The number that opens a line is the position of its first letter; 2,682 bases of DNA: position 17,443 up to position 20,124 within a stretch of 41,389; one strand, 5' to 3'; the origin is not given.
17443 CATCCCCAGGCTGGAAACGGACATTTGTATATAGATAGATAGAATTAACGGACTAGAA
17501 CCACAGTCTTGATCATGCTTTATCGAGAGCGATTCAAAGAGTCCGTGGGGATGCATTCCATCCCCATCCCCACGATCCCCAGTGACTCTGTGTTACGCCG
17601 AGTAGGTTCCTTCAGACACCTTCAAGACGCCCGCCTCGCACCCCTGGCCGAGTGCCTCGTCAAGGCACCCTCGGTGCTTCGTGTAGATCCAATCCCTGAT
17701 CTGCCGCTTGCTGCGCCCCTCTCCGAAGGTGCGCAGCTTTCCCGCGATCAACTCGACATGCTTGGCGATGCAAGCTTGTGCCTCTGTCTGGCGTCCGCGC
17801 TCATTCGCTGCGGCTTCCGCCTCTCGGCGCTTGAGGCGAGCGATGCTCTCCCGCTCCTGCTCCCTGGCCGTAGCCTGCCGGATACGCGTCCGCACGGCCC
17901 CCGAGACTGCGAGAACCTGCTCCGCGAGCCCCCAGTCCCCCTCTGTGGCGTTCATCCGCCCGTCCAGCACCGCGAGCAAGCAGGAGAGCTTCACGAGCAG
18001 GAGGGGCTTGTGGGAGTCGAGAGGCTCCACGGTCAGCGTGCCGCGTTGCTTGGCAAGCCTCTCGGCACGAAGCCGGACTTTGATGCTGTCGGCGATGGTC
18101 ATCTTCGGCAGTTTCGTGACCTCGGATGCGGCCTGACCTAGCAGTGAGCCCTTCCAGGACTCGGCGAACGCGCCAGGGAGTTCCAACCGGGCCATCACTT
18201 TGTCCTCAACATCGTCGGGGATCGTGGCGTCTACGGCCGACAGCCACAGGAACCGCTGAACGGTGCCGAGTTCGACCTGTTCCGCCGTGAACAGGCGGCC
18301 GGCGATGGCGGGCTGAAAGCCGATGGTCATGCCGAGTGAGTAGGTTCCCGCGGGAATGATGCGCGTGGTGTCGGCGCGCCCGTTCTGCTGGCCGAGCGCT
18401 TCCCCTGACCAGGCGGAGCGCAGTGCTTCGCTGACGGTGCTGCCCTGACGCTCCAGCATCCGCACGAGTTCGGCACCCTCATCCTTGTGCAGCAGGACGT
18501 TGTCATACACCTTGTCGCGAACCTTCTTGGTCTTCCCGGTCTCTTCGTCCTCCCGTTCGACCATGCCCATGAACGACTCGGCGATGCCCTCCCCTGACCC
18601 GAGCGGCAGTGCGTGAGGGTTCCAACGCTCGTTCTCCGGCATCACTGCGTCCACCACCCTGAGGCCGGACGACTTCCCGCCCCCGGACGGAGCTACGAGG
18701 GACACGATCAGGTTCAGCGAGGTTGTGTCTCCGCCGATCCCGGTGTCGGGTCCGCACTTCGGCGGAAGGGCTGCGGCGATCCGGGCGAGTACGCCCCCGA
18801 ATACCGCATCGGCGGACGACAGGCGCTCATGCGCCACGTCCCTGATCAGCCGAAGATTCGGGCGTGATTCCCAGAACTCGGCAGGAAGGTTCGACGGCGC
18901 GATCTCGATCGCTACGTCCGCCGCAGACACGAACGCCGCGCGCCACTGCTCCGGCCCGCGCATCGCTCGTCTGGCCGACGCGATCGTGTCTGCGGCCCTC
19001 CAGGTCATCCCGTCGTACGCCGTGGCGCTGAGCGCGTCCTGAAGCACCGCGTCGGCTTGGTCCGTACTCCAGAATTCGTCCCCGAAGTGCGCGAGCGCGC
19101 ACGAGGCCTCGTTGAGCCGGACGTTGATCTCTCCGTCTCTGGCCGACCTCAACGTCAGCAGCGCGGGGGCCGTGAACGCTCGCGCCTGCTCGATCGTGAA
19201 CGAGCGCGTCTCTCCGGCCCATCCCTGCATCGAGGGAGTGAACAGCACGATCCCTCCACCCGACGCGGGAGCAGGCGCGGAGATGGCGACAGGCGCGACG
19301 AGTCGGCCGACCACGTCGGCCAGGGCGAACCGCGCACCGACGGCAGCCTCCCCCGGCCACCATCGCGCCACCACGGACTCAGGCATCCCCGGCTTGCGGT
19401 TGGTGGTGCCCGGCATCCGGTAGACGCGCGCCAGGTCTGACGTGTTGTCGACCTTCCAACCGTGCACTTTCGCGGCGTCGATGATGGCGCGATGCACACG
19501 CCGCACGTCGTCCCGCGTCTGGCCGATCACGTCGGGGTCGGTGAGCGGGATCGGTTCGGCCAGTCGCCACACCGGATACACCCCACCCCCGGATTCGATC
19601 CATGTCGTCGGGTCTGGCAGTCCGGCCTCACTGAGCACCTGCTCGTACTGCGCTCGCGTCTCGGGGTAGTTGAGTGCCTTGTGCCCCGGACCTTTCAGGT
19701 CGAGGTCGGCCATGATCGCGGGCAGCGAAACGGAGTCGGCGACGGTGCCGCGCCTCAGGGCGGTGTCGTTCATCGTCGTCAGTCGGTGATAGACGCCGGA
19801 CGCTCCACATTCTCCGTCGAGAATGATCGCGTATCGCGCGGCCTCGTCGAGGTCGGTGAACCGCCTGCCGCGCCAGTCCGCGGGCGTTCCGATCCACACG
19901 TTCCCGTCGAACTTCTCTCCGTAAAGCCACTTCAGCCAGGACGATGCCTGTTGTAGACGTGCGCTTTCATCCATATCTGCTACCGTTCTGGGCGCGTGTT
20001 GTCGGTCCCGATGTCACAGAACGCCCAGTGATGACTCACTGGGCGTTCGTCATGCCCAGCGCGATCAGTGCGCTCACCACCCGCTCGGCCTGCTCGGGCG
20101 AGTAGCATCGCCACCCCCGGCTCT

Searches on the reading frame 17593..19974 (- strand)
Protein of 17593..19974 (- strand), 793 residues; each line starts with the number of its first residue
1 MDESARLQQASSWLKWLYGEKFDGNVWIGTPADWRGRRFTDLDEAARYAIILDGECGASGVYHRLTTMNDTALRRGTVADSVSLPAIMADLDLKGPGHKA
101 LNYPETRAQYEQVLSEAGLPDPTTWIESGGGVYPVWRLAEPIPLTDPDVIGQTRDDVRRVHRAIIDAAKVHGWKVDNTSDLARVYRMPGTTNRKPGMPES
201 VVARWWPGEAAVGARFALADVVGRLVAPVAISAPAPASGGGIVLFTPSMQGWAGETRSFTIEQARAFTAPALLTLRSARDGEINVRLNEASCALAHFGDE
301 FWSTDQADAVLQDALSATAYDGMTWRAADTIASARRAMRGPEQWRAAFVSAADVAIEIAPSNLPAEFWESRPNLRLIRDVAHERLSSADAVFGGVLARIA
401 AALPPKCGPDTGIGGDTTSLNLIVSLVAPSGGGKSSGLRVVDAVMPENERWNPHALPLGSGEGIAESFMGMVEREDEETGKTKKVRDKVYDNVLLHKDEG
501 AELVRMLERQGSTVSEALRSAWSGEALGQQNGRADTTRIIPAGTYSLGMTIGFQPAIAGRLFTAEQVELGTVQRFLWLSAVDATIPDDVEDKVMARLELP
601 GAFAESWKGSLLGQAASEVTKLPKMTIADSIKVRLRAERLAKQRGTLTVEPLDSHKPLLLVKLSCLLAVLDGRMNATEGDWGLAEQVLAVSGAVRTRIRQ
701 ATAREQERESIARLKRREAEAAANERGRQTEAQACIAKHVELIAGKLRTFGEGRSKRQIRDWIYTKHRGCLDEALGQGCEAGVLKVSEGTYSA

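Call 28: search_protein_families(library=pfam, proteins=[window:17593-19974:-], max_evalue=0.001)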
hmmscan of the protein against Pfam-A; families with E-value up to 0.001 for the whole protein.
window:17593-19974:- (793 aa): 1 family
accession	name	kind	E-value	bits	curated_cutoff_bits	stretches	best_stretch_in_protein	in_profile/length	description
PF13148.11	DUF3987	-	0.00067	19.4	27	0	492-577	145-229/364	Protein of unknown function (DUF3987)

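Call 74: search_protein_families(library=phrogs, proteins=[window:17593-19974:-], max_evalue=0.001)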
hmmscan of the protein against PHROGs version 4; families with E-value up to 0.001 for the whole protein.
window:17593-19974:- (793 aa): 5 families
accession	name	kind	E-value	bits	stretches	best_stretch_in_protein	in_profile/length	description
phrog_28894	-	DNA, RNA and nucleotide metabolism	1.8e-51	176.2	2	362-783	536-968/994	DNA polymerase/primase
phrog_11515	-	DNA, RNA and nucleotide metabolism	1.3e-33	117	1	362-784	373-773/787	DNA polymerase/primase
phrog_2478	-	DNA, RNA and nucleotide metabolism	1.1e-09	38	1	73-203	71-198/854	DNA polymerase/primase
phrog_5311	-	DNA, RNA and nucleotide metabolism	1.1e-06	28.1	1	416-713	306-612/692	helicase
phrog_25314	-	unknown function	6.2e-06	25.7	1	77-227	96-242/1010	-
